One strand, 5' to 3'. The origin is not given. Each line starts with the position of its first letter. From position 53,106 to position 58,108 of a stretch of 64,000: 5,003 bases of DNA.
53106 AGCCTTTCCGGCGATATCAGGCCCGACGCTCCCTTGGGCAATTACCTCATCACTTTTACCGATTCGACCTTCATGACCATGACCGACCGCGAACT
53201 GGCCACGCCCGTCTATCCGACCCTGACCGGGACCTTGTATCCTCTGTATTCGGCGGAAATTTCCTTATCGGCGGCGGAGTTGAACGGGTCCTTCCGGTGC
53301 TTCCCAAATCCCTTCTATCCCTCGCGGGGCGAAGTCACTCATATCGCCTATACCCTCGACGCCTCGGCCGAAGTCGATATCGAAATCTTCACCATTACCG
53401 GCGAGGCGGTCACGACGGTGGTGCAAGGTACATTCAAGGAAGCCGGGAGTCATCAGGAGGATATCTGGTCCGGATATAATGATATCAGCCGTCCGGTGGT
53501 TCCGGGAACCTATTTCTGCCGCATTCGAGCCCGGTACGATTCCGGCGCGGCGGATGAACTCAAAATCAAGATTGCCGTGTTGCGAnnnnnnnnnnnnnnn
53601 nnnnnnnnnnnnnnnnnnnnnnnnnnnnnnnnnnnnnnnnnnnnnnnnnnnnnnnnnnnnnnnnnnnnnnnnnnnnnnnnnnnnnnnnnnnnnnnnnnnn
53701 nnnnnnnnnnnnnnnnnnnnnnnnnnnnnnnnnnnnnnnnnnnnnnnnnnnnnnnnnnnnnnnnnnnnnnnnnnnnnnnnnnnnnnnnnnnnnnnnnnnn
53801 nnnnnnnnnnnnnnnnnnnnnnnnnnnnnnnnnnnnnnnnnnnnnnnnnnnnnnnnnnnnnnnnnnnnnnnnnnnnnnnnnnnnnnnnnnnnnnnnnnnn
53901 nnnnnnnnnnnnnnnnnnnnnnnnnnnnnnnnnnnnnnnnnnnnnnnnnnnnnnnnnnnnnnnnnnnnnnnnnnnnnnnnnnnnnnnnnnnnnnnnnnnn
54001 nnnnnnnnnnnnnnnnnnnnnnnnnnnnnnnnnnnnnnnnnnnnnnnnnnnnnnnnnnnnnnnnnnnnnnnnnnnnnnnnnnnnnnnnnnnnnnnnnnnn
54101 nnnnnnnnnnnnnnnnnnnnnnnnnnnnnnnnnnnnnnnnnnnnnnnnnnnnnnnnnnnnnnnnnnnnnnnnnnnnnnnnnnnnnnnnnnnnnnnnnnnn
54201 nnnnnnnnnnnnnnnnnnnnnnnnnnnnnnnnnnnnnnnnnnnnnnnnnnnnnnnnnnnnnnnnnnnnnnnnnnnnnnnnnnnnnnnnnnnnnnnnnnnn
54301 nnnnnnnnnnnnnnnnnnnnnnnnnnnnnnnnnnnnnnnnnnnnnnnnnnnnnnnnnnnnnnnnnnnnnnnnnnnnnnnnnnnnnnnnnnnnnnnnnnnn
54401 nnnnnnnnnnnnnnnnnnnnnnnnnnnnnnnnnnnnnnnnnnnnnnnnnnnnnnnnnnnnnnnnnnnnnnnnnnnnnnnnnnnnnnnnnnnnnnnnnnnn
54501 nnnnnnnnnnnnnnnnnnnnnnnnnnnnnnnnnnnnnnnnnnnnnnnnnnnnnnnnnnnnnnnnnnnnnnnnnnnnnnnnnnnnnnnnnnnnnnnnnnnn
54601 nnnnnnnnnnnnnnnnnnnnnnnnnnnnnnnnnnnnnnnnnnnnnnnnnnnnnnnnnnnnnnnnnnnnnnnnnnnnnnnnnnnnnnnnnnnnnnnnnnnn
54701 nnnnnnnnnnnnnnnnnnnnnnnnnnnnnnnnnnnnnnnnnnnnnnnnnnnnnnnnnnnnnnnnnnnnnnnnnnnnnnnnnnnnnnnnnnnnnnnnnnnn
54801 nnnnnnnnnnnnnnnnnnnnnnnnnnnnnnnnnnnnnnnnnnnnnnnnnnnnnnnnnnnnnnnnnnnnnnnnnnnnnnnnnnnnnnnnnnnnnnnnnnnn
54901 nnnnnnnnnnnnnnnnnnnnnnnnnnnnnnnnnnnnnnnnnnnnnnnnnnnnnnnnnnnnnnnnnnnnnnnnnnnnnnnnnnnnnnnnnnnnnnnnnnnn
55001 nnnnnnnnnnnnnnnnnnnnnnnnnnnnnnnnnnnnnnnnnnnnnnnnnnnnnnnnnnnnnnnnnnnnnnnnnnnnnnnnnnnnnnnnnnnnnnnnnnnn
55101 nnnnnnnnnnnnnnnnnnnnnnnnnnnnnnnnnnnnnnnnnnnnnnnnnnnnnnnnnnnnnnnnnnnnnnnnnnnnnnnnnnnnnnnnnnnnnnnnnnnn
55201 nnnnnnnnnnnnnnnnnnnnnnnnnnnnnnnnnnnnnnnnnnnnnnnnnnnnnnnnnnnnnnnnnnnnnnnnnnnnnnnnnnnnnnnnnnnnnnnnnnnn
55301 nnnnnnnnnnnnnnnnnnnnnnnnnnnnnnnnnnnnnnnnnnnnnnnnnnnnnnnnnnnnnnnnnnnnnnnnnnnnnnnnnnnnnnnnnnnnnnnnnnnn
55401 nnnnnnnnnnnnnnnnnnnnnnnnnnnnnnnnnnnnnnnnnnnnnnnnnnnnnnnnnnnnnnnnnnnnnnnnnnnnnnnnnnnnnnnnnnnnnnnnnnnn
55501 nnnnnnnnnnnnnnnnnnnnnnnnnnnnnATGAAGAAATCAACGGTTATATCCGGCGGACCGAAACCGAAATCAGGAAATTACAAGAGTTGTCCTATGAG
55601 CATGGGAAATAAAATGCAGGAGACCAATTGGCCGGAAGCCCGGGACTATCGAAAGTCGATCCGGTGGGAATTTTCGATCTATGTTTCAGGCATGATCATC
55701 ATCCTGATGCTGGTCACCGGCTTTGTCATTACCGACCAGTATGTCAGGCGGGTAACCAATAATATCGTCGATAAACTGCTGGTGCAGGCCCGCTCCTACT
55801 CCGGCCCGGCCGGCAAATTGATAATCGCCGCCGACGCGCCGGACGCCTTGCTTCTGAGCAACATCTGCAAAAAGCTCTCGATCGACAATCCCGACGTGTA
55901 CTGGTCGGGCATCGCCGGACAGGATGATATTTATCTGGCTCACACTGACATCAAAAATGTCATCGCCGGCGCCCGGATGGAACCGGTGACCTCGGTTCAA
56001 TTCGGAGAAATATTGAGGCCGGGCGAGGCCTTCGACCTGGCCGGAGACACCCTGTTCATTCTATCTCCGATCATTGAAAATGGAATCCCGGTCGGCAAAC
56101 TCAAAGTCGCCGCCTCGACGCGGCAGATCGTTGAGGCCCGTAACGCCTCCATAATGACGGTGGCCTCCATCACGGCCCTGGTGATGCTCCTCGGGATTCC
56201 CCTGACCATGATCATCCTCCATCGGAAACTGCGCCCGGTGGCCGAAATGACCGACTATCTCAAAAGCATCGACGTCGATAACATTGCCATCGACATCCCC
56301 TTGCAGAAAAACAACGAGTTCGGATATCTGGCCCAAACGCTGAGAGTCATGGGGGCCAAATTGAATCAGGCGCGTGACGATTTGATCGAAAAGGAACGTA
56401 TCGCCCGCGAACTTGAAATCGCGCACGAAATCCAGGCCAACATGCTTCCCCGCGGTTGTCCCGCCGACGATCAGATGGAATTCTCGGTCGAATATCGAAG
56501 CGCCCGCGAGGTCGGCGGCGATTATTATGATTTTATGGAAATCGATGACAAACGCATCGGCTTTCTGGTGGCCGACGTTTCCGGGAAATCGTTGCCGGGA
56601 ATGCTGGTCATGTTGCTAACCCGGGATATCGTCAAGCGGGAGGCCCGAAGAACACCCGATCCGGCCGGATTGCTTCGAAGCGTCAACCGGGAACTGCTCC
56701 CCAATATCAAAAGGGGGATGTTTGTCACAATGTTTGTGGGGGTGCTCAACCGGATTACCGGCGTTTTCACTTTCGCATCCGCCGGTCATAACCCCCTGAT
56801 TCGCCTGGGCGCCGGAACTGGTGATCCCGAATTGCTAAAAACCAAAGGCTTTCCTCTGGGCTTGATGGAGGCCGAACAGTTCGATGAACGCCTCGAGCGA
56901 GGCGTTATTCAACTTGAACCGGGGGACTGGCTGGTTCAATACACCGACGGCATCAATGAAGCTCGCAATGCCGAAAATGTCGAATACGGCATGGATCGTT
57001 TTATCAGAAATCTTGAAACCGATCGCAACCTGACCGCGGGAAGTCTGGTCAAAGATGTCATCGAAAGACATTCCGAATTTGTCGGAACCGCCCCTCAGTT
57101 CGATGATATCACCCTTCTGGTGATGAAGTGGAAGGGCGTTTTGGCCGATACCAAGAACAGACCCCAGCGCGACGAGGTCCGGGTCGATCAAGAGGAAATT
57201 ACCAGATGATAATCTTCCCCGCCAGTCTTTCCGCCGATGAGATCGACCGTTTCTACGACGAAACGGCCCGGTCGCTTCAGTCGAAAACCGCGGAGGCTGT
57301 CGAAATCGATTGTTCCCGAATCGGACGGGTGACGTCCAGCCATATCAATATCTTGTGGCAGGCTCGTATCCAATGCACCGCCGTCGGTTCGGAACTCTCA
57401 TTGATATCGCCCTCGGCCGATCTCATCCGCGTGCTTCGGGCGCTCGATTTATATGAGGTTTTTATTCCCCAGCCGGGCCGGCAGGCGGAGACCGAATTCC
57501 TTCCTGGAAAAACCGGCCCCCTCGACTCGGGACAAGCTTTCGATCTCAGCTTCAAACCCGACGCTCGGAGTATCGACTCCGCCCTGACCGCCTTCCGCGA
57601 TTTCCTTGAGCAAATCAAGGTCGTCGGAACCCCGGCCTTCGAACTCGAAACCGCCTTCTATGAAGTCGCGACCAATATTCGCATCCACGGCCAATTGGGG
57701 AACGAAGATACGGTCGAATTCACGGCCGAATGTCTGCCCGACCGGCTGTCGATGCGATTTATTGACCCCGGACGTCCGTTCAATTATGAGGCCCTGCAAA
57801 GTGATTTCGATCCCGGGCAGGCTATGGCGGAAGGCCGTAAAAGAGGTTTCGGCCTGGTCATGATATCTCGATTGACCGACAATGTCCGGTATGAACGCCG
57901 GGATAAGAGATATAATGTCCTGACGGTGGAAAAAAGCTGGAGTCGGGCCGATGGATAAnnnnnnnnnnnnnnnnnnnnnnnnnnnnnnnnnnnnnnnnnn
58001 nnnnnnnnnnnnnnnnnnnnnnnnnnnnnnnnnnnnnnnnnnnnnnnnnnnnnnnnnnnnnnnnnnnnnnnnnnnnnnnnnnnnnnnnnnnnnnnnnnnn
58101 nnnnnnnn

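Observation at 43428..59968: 16.5-kb translationally coupled operon linking a giant surface protein to an outer-membrane/TPR protein and a complete partner-switching module plus GAF kinase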

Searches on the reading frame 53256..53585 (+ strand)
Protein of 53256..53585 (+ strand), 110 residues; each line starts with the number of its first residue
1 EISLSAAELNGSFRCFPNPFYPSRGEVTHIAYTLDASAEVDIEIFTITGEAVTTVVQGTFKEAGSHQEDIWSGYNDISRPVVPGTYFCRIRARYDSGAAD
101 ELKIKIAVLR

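Call 35: search_protein_families(library=pfam, alignment_id=A3, max_evalue=0.01)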
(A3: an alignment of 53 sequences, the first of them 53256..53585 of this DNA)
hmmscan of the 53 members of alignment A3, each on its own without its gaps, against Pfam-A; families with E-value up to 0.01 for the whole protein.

A. member 1, window:53256-53585:+ (110 aa): 1 family
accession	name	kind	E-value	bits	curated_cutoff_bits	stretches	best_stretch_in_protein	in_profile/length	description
PF13860.13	FlgD_ig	-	0.0014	19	27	1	28-93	12-76/79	FlgD Ig-like domain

B. families by the number of members that match (of 53 scanned): 3 families
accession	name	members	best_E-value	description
PF13860.13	FlgD_ig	38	1.5e-07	FlgD Ig-like domain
PF18962.6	Por_Secre_tail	18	0.00012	Secretion system C-terminal sorting domain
PF13585.12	CHU_C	7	0.0015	CHU_C Type IX secretion signal domain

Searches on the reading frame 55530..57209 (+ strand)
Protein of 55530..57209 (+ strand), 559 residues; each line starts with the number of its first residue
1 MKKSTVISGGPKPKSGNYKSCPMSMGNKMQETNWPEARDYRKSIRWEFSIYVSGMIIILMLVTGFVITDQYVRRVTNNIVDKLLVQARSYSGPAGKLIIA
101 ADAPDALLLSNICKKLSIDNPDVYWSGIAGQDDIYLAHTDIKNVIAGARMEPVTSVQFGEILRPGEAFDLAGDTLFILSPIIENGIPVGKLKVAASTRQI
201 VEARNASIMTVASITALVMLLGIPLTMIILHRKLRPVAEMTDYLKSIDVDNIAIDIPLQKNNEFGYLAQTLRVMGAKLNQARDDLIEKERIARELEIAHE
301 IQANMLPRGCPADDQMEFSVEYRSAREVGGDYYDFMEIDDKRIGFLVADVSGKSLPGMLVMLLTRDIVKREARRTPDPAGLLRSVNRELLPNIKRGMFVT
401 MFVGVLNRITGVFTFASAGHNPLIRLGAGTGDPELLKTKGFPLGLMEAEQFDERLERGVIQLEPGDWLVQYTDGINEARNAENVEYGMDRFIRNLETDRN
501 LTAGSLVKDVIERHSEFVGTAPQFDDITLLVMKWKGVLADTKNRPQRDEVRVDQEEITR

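Call 3: search_protein_families(library=pfam, proteins=[window:55530-57209:+], max_evalue=0.01)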
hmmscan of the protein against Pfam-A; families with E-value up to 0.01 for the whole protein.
window:55530-57209:+ (559 aa): 2 families
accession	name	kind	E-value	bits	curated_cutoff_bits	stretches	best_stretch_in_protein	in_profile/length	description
PF07228.17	SpoIIE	-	1e-42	146.7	25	1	339-535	1-192/192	Stage II sporulation protein E (SpoIIE)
PF00672.30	HAMP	-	0.0046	17.7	25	0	234-279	7-52/53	HAMP domain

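Call 17: search_protein_families(library=ncbifam, proteins=[window:55614-57209:+], max_evalue=0.01)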
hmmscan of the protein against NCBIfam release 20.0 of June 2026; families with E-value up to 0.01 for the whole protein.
window:55614-57209:+ (531 aa): 8 families
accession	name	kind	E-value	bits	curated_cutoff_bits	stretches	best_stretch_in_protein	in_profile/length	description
NF045505.1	RR_RssB_Pseudo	equivalog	1.7e-20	73.5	700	1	241-456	129-347/394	two-component system response regulator RssB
NF038263.1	prot_phos_SiaA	equivalog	1e-12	47.4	700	1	168-505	298-656/658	biofilm regulation protein phosphatase SiaA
NF008312.0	PRK11100.1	equivalog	1.5e-06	27.3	356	1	144-252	145-252/477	two-component system sensor histidine kinase CreC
NF047496.1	HK_LIC11548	equivalog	1.7e-06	27.1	750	1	181-277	275-375/589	LIC_11548 family sensor histidine kinase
NF033092.0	HK_WalK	equivalog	3.6e-06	25.8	725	1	148-262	143-257/594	cell wall metabolism sensor histidine kinase WalK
TIGR02865.1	spore_II_E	equivalog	0.0003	19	490.8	1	351-505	617-762/764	stage II sporulation protein E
NF008468.0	PRK11360.1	equivalog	0.00044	18.7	646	1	143-254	158-267/616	two-component system sensor histidine kinase AtoS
NF008184.0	PRK10935.1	equivalog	0.0038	15.9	553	1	178-257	147-229/565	nitrate/nitrite two-component system sensor histidine kinase NarQ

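Call 57: find_homologous_proteins(query=window:55614-57206:+, max_evalue=1e-10)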
Query window:55614-57206:+ (531 aa): 4417 proteins with E <= 1e-10 among 8000 candidates; the best 120 are listed.
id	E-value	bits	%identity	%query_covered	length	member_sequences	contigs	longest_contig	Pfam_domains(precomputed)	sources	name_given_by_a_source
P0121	0.0e+0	1180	100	100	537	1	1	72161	PF07228.18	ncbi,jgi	-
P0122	1.6e-238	811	71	95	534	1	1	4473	PF07228.18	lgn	-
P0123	4.5e-235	799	68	99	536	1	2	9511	PF07228.18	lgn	-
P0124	1.5e-233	794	69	96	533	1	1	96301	PF07228.18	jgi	jgi:serine phosphatase RsbU (regulator of sigma subunit)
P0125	1.6e-224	765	65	97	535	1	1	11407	PF07228.18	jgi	-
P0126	7.7e-210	716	63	97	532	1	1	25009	PF07228.18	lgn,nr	nr:PP2C family protein-serine/threonine phosphatase [candidate division Zixibacteria bacterium]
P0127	2.1e-209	715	62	98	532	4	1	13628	PF07228.18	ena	-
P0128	1.1e-207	709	62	95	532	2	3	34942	PF07228.18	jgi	-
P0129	4.4e-207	707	61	98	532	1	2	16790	PF07228.18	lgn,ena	-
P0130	5.8e-207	707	61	96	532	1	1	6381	PF07228.18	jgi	-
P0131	1.2e-206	705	61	98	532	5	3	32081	PF07228.18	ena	-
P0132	7.4e-206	703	62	96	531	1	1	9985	PF07228.18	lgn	-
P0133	2.2e-205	701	59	98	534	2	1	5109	PF07228.18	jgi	jgi:serine phosphatase RsbU (regulator of sigma subunit)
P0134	2.8e-204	698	61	98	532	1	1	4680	PF07228.18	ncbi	-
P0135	6.1e-204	697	60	98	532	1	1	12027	PF00672.31,PF07228.18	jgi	-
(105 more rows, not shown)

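Call 58: find_encoding_contigs(protein=P0121, flank=3000, max_places=3)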
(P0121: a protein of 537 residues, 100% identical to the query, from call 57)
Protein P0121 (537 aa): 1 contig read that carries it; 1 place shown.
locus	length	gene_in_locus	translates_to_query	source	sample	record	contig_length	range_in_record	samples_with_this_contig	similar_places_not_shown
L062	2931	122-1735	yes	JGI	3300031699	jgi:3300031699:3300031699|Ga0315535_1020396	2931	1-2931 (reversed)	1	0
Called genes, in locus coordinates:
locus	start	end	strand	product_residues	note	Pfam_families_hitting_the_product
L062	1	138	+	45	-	?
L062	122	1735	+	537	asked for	PF07228:SpoIIE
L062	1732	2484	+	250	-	PF01740:STAS (faint), PF13466:STAS_2 (weak), PF13581:HATPase_c_2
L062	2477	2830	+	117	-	PF01740:STAS, PF13466:STAS_2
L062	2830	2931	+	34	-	?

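Call 84: predict_structure(alignment_id=A4)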
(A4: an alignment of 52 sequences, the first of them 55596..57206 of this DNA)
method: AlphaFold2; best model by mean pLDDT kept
length: 537 residues; sequences in the alignment: 52
mean_pLDDT: 82.7   pTM: 0.54
mean pLDDT of the five models: 82.7, 81.7, 76.0, 75.1, 74.8
residues with pLDDT >= 90: 181; 70-90: 297; 50-70: 30; < 50: 29
segments of 3 or more residues with pLDDT < 50: 1-9, 518-537
pLDDT, mean of each block of 10 residues (from residue 1): 39 72 59 75 79 84 87 79 81 88 89 88 86 71 83 88 87 86 82 77 74 77 74 75 83 84 85 88 87 92 87 91 91 89 93 92 94 90 93 90 87 82 91 90 93 92 93 91 94 92 92 70 37 36
secondary structure, 60 per line:
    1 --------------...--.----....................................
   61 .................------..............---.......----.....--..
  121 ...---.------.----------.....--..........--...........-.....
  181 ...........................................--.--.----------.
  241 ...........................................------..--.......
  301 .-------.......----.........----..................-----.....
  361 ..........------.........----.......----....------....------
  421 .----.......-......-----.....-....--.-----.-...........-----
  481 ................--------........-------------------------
elements in order: H25-77 H84-97 E101-107 E112-116 H119-123 E145-149 E152-161 E164-174 H176-223 H241-283 E294-301 E309-315 E320-328 H333-350 H356-370 E377-385 E390-396 E401-404 E411-414 H426-432 E434-439 E445-449 H451-454 H465-475 H481-496 E505-512

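Call 87: fold_search(model_id=the predicted structure, library=pdb)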
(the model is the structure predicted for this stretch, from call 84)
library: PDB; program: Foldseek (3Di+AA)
matches with E <= 10: 673; with E <= 0.001: 166
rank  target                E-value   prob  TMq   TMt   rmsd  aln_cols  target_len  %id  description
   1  6k4e_B                9.2e-16  1.00  0.40  0.83   3.0       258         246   22  SiaA-PP2C domain of Pseudomonas aeruginosa (released 2019-06-26)
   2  6k4e_A                2.0e-15  1.00  0.40  0.82   3.0       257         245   21  SiaA-PP2C domain of Pseudomonas aeruginosa (released 2019-06-26)
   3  3f79_B                5.8e-15  1.00  0.35  0.76   5.3       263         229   27  Structure of pseudo-centered cell crystal form of the C-terminal phosphatase domain of P. aeruginosa RssB (released 2009-11-24)
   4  3eq2_A                1.1e-14  1.00  0.36  0.51   6.7       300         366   23  Structure of Hexagonal Crystal form of Pseudomonas aeruginosa RssB (released 2009-10-20)
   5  3es2_A                1.7e-14  1.00  0.35  0.76   4.6       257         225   24  Structure of the C-terminal phosphatase domain of P. aeruginonsa RssB (released 2009-10-20)
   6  3eq2_B                2.6e-14  1.00  0.37  0.51   6.7       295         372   23  Structure of Hexagonal Crystal form of Pseudomonas aeruginosa RssB (released 2009-10-20)
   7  3f79_F                3.0e-14  1.00  0.36  0.75   4.6       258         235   26  Structure of pseudo-centered cell crystal form of the C-terminal phosphatase domain of P. aeruginosa RssB (released 2009-11-24)
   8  3f79_D                4.5e-14  1.00  0.35  0.76   4.7       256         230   25  Structure of pseudo-centered cell crystal form of the C-terminal phosphatase domain of P. aeruginosa RssB (released 2009-11-24)
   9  3f7a_B                5.9e-14  1.00  0.36  0.50   6.5       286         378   23  Structure of Orthorhombic crystal form of Pseudomonas aeruginosa RssB (released 2009-11-24)
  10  3f79_C                9.7e-14  1.00  0.35  0.77   5.2       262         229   24  Structure of pseudo-centered cell crystal form of the C-terminal phosphatase domain of P. aeruginosa RssB (released 2009-11-24)
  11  5mqh                  2.5e-13  1.00  0.32  0.67   7.7       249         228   17  Structure of the Phosphatase Domain of the Cell Fate Determinant SpoIIE from Bacillus subtilis in a crystal form without (released 2017-05-31)
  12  3f79_E                3.0e-13  1.00  0.34  0.72   4.9       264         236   24  Structure of pseudo-centered cell crystal form of the C-terminal phosphatase domain of P. aeruginosa RssB (released 2009-11-24)
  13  3f7a_A                1.1e-12  1.00  0.34  0.47   8.6       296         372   24  Structure of Orthorhombic crystal form of Pseudomonas aeruginosa RssB (released 2009-11-24)
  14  5ucg_D                2.2e-12  1.00  0.36  0.56   2.8       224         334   17  Structure of the PP2C Phosphatase Domain and a Fragment of the Regulatory Domain of the Cell Fate Determinant SpoIIE f (released 2017-05-31)
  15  3ke6_A                2.4e-12  1.00  0.33  0.49   3.7       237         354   25  The crystal structure of the RsbU and RsbW domains of Rv1364c from Mycobacterium tuberculosis (released 2010-11-10)
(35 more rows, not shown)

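Call 103: search_protein_families(library=pfam, alignment_id=A4, max_evalue=1)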
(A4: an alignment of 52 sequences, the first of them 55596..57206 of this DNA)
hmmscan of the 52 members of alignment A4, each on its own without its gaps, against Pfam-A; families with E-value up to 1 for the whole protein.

A. member 1, window:55596-57206:+ (537 aa): 2 families
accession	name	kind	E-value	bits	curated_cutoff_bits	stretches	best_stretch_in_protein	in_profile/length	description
PF07228.17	SpoIIE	-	9.4e-43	146.8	25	1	317-513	1-192/192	Stage II sporulation protein E (SpoIIE)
PF00672.30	HAMP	-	0.0043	17.8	25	1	212-257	7-52/53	HAMP domain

B. families by the number of members that match (of 52 scanned): 26 families (the first 25 are shown)
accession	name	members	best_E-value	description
PF07228.17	SpoIIE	52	1.7e-48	Stage II sporulation protein E (SpoIIE)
PF00672.30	HAMP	41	1.8e-06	HAMP domain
PF13800.11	Sigma_reg_N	6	0.017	Sigma factor regulator N-terminal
PF03361.19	Herpes_IE2_3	4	0.0025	Herpes virus intermediate/early protein 2/3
PF19289.4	PmbA_TldD_3rd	3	0.045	PmbA/TldA metallopeptidase C-terminal domain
PF02743.24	dCache_1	2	0.00041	Cache domain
PF17203.10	sCache_3_2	2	0.015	Single cache domain 3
PF13999.11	MarB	2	0.062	MarB protein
PF22579.2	Cbm74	2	0.099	Carbohydrate binding module-like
PF07928.17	Vps54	2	0.18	Vps54-like protein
PF12679.13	ABC2_membrane_2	1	0.022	ABC-2 family transporter protein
PF13755.11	Sensor_TM1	1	0.043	Sensor N-terminal transmembrane domain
PF09561.16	RE_HpaII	1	0.055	HpaII restriction endonuclease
PF05425.18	CopD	1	0.064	Copper resistance protein D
PF07305.17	DUF1454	1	0.074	Protein of unknown function (DUF1454)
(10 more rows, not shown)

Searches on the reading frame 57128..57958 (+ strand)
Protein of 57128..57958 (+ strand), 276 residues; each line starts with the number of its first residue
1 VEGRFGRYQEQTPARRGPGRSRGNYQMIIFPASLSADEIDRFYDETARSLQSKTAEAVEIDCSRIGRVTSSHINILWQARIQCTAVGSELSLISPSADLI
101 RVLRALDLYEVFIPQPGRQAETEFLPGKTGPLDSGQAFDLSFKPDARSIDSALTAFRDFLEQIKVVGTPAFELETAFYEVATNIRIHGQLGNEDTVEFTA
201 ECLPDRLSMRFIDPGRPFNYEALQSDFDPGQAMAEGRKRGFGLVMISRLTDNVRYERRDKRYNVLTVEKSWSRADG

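Call 3: search_protein_families(library=pfam, proteins=[window:57128-57958:+], max_evalue=0.01)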
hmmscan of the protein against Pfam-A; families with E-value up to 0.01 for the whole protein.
window:57128-57958:+ (276 aa): 4 families
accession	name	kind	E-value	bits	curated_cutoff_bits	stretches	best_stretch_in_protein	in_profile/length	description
PF13581.12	HATPase_c_2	-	1.8e-16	60.8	27.4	1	143-268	2-126/127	Histidine kinase-like ATPase domain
PF13466.11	STAS_2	-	1.5e-07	31.9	29.2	1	33-108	6-79/80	STAS domain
PF01740.26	STAS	-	2.2e-05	24.6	22.6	1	32-112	17-97/106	STAS domain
PF02518.31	HATPase_c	-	0.00067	20.5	26.4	1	173-259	6-97/111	Histidine kinase-, DNA gyrase B-, and HSP90-like ATPase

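Call 17: search_protein_families(library=ncbifam, proteins=[window:57206-57958:+], max_evalue=0.01)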
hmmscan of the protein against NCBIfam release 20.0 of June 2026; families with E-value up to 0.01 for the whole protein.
window:57206-57958:+ (250 aa): 3 families
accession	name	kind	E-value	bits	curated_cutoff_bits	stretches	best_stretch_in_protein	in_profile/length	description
NF003144.0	PRK04069.1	equivalog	2.7e-05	23.6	145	1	150-231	46-131/161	anti-sigma B factor RsbW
TIGR01924.1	rsbW_low_gc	equivalog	8e-05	22.1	155.05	1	148-231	44-131/159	anti-sigma B factor RsbW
TIGR01925.2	spIIAB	equivalog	0.0083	16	135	0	115-241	6-132/137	anti-sigma F factor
